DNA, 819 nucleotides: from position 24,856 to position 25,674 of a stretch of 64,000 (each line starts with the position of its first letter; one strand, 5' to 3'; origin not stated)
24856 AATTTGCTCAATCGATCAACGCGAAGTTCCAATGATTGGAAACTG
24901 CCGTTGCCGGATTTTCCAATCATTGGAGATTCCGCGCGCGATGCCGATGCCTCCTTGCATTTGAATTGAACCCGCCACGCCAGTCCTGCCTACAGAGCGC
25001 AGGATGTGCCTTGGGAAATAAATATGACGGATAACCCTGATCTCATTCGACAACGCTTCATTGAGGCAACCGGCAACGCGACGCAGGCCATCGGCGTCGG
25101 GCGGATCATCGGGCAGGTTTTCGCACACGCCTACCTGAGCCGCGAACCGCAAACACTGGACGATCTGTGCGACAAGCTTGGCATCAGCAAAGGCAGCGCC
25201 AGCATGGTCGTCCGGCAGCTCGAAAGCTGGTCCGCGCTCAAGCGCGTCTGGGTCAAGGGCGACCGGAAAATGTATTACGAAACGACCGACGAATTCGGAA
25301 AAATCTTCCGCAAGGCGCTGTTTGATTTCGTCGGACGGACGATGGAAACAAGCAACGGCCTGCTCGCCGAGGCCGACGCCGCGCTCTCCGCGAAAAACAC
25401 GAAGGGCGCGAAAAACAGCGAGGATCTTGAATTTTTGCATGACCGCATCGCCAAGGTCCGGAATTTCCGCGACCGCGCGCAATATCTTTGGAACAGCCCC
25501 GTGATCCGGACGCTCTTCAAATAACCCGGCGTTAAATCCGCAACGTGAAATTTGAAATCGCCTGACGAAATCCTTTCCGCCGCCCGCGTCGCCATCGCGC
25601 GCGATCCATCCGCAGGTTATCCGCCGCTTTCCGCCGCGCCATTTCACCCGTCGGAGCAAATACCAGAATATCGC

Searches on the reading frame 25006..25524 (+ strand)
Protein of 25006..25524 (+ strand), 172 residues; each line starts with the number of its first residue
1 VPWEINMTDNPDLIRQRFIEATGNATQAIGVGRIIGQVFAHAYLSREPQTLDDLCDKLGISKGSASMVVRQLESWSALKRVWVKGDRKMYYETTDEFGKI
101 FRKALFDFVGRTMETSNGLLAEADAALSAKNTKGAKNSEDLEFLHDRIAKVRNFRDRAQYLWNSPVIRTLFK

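Call 15: search_protein_families(library=pfam, proteins=[window:25006-25524:+])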
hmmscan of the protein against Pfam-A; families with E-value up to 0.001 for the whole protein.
window:25006-25524:+ (172 aa): 1 family
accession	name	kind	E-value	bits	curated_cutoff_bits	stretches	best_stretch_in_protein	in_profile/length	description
PF12802.13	MarR_2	-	8e-05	23.2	27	1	43-87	13-59/61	MarR family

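Call 53: search_protein_families(library=ncbifam, proteins=[window:25006-25524:+], max_evalue=0.01)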
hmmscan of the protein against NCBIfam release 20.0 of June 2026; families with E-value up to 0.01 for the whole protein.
window:25006-25524:+ (172 aa): 1 family
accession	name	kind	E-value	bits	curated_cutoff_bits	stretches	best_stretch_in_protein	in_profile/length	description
NF047500.1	choline_R_CudC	equivalog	4.4e-16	59.2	218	1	14-139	7-131/171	choline uptake/conversion transcriptional regulator CudC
